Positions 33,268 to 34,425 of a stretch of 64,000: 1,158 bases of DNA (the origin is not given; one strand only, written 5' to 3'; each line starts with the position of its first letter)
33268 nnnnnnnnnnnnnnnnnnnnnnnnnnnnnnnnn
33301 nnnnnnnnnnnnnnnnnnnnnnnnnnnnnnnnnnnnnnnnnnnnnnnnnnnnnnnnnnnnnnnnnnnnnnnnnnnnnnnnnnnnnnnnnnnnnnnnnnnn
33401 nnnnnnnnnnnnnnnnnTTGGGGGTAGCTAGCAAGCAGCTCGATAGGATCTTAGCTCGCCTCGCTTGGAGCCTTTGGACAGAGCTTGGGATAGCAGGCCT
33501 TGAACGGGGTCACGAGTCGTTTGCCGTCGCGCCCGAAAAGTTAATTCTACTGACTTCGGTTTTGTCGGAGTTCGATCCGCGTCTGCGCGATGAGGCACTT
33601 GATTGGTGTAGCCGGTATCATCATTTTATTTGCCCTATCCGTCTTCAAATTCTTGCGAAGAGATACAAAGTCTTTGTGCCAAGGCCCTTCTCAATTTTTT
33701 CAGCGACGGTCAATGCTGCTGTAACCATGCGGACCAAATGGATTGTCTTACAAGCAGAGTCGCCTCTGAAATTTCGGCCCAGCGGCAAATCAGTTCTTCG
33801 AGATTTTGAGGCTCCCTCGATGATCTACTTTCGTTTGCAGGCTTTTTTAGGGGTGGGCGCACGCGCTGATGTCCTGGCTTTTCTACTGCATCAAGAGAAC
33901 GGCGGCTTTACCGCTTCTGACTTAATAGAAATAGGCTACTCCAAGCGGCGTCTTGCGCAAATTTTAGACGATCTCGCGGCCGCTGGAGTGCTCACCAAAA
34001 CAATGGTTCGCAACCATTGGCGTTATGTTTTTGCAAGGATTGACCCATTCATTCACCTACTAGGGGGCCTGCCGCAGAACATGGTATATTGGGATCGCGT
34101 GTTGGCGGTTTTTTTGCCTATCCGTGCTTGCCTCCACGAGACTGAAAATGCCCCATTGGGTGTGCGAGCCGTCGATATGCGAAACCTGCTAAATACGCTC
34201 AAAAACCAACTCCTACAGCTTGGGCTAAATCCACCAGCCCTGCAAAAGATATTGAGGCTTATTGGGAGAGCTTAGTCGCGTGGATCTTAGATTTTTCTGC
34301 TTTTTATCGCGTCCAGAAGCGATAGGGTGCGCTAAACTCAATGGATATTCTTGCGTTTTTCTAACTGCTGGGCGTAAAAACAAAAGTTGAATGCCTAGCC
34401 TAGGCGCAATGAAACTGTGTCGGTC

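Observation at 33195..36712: Orphan module bordered by gene debris: wHTH protein, GlnD/GlnE-type nucleotidyltransferase and an overlapping alkaline-phosphatase-family phosphodiesterase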

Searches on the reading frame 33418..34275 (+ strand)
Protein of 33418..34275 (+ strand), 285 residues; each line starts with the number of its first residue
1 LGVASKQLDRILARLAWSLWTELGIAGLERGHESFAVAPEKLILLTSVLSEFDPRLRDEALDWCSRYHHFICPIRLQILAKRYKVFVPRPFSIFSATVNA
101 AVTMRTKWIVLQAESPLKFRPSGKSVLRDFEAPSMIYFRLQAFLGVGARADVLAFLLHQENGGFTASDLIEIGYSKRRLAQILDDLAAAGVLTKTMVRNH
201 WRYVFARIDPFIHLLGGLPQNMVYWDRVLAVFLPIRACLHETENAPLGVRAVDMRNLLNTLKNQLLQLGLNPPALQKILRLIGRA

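Call 3: search_protein_families(library=pfam, max_evalue=0.1, proteins=[window:33418-34275:+])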
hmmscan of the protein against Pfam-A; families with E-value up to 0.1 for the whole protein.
window:33418-34275:+ (285 aa): 1 family
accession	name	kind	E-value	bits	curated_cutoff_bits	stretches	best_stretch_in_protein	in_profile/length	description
PF12802.13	MarR_2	-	0.015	15.8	27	1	149-199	7-57/61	MarR family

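Call 4: search_protein_families(library=ncbifam, max_evalue=0.1, proteins=[window:33418-34275:+])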
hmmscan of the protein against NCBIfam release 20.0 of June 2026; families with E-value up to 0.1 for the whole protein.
window:33418-34275:+ (285 aa): 0 families

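Call 5: search_protein_families(library=padloc, max_evalue=0.1, proteins=[window:33418-34275:+])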
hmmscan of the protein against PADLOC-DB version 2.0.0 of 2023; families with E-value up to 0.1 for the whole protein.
window:33418-34275:+ (285 aa): 1 family
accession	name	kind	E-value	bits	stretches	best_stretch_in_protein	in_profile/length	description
PDLC04368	PDC-M05A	-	0.0013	16.6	1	143-207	9-74/201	-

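Call 39: find_homologous_proteins(query=window:33418-34275:+, max_evalue=0.01)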
Query window:33418-34275:+ (285 aa): 450 proteins with E <= 0.01 among 6416 candidates; the best 120 are listed.
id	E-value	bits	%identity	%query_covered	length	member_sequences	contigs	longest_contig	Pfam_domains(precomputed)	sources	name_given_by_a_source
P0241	8.9e-187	637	100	100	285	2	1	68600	-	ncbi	-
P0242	1.8e-130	453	71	100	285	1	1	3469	-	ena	-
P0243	4.6e-126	438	69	97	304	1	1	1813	-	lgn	-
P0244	6.4e-126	438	69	98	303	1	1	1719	-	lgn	-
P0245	7.3e-123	428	69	97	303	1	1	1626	-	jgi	jgi:hypothetical protein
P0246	1.1e-122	427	68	97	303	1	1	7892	-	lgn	-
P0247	4.9e-122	425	69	97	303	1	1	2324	-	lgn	-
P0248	1.8e-121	423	67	97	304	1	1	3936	-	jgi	jgi:hypothetical protein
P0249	2.9e-121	422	67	97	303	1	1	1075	-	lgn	-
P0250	6.7e-121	421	69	96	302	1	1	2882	-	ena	-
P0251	1.6e-120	420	66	97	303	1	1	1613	-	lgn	-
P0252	2.2e-120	419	68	97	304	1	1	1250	-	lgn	-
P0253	4.5e-120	418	66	98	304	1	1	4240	-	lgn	-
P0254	6.6e-120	418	67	97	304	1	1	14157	-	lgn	-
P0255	2.2e-119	416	67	97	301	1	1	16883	-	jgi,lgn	-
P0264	1.3e-116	407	66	97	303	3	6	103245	-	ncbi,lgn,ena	-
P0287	1.8e-110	387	60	99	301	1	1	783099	-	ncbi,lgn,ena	-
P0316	1.1e-74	269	47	95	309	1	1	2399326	-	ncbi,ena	-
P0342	1.6e-70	256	44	97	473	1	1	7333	-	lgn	-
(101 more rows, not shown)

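Call 41: find_encoding_contigs(protein=P0287, flank=6000, max_places=2)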
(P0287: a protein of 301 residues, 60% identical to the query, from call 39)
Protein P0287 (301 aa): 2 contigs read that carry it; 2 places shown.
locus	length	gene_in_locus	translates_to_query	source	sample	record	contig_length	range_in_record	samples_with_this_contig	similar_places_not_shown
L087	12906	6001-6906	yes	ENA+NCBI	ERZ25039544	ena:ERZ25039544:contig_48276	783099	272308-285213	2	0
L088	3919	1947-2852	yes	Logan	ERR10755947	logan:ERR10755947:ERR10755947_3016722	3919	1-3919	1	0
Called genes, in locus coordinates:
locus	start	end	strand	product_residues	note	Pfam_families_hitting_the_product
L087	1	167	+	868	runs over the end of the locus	-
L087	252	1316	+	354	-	PF00383:dCMP_cyt_deam_1, PF08211:dCMP_cyt_deam_2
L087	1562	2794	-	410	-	PF13173:AAA_14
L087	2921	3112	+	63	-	-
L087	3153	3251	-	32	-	-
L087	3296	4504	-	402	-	PF06689:zf-C4_ClpX, PF05496:RuvB_N (faint), PF07724:AAA_2, PF00004:AAA, PF07728:AAA_5 (weak), PF10431:ClpB_D2-small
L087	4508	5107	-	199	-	PF00574:CLP_protease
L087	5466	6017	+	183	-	PF19502:DUF6036 (weak)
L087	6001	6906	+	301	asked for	-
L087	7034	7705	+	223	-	-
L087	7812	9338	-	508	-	PF05697:Trigger_N, PF05698:Trigger_C (weak)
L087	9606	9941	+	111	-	-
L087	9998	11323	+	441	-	PF08455:SNF2_assoc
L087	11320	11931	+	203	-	PF04851:ResIII (weak), PF00176:SNF2-rel_dom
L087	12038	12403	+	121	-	PF00176:SNF2-rel_dom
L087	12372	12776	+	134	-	PF00271:Helicase_C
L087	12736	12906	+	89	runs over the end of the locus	PF00271:Helicase_C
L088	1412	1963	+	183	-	PF19502:DUF6036 (weak)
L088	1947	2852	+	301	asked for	-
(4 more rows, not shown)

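Call 42: find_encoding_contigs(protein=P0316, flank=6000, max_places=2)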
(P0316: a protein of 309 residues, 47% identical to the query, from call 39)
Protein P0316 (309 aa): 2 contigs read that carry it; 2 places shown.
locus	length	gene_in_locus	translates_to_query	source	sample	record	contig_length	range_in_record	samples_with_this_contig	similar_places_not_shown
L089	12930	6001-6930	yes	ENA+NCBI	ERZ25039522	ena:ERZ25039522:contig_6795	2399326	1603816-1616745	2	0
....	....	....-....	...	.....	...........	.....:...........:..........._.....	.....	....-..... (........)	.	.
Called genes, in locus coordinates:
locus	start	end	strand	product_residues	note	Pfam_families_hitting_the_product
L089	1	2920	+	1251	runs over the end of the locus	-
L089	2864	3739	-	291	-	-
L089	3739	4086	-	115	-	PF13211:DUF4019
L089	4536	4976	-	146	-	-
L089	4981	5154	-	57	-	-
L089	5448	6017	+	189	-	PF19502:DUF6036 (faint)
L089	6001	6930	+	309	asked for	-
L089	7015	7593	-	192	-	-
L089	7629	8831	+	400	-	PF01966:HD (weak), PF19276:HD_assoc_2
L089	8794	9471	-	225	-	PF00005:ABC_tran, PF02463:SMC_N (faint), PF13304:AAA_21 (weak)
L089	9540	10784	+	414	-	-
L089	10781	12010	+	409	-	PF00083:Sugar_tr, PF07690:MFS_1, PF12832:MFS_1_like, PF07690:MFS_1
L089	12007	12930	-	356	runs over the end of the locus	PF02463:SMC_N, PF13175:AAA_15, PF13476:AAA_23, PF13514:AAA_27 (faint), PF13304:AAA_21 (faint)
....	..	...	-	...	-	-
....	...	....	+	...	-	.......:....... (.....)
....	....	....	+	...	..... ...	-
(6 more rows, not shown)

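Call 43: find_encoding_contigs(protein=P0264, flank=6000, max_places=2)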
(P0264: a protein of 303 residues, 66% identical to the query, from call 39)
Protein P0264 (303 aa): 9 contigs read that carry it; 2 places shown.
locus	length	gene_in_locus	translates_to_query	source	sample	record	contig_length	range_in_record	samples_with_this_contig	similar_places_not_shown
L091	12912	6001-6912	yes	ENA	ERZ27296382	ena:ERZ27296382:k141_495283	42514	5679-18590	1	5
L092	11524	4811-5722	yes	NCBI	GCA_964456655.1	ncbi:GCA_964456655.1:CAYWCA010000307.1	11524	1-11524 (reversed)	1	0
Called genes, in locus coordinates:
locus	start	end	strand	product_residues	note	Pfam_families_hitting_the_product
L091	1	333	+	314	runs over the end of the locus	PF00892:EamA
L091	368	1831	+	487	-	PF07714:PK_Tyr_Ser-Thr, PF00069:Pkinase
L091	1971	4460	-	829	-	PF04851:ResIII, PF00176:SNF2-rel_dom, PF00271:Helicase_C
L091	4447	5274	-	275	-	-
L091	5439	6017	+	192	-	PF19502:DUF6036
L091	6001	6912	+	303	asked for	-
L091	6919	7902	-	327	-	PF00152:tRNA-synt_2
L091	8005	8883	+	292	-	PF00850:Hist_deacetyl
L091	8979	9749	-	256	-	PF11019:DUF2608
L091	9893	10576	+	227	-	-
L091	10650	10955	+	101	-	PF17775:YchJ_M-like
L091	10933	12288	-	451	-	-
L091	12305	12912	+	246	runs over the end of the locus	-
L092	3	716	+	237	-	?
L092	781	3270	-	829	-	PF04851:ResIII, PF00176:SNF2-rel_dom, PF00271:Helicase_C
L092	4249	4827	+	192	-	PF19502:DUF6036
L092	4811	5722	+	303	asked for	-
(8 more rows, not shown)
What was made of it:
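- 33165..33431 (+): Pseudogene remnant: the C-terminal ~89 codons of a DUF6036-family mini-nucleotidyltransferase. It has an in-frame stop, and the N-terminal catalytic half is missing. The intact proteins carry PF19502 DUF6036 (calls 41-43).
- On AbiE-like cassette (DUF6036 remnant + wHTH gene): A DUF6036 gene lies 5' with a 17-nt overlap in all three distinct genome contexts examined (calls 41-43).
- Closest known: AbiE. Same: It is a small NTase gene overlapping a ~300-aa gene with a putative wHTH, and it is found at varied genomic sites (calls 41-43).
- The DUF6036-wHTH pair recurs with a 17-nt overlap in unrelated genomic contexts (calls 41-43).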

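Call 79: search_protein_families(library=padloc, max_evalue=0.1, proteins=[L091:5439-6017:+, L091:6001-6912:+, L087:5466-6017:+, L087:6001-6906:+, L089:5448-6017:+, L089:6001-6930:+, P0342])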
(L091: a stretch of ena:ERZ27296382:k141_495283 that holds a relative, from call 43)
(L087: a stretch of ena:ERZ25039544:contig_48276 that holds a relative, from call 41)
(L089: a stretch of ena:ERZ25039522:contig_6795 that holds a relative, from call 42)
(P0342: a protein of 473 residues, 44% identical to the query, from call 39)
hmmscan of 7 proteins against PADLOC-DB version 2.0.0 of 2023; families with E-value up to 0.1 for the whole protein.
L091:5439-6017:+ (192 aa): 1 family
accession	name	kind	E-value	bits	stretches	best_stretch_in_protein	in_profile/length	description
PDLC02322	AbiEii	-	0.027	11.9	1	23-62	46-85/324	AbiEii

L091:6001-6912:+ (303 aa): 1 family
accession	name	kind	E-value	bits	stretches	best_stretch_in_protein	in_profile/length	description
PDLC04368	PDC-M05A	-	0.003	15.4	1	141-204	7-71/201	-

L087:5466-6017:+ (183 aa): 1 family
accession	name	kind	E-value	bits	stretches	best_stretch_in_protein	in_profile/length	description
PDLC02322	AbiEii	-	0.042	11.3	1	13-45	45-77/324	AbiEii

L087:6001-6906:+ (301 aa): 1 family
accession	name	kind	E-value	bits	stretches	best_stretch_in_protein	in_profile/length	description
PDLC04368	PDC-M05A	-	1.4e-06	26.3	1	140-233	9-103/201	-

L089:5448-6017:+ (189 aa): 6 families
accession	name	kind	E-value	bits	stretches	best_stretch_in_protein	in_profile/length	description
PDLC02295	AbiEii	-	0.00026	18.4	1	11-61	28-73/261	AbiEii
PDLC02327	AbiEii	-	0.002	15.8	1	11-53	30-67/166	AbiEii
PDLC02291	AbiEii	-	0.0028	15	1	31-73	59-94/310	AbiEii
PDLC02322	AbiEii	-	0.0045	14.5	1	23-75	46-95/324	AbiEii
PDLC02293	AbiEii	-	0.0094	13.5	1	19-82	33-95/270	AbiEii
PDLC02849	DpdE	-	0.047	9.8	1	7-88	296-377/857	DpdE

L089:6001-6930:+ (309 aa): 0 families

P0342 (473 aa): 1 family
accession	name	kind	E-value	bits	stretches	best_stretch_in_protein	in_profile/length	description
PDLC00709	Effector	-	0.0041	14.8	1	230-295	95-159/236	2TM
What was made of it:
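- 33418..34275 (+): Partner gene of the cassette, with a putative central wHTH. It has a TTG start and its 3' end is frameshifted: the family reading frame continues to 34325. Domain support: MarR_2 E 0.015 (call 3); PADLOC PDC-M05A up to E 1.4e-6 in relatives (call 79).
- Closest known: AbiE. Same: The DUF6036 partners weakly hit AbiEii models, E 2.6e-4 to 0.04 (call 79).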
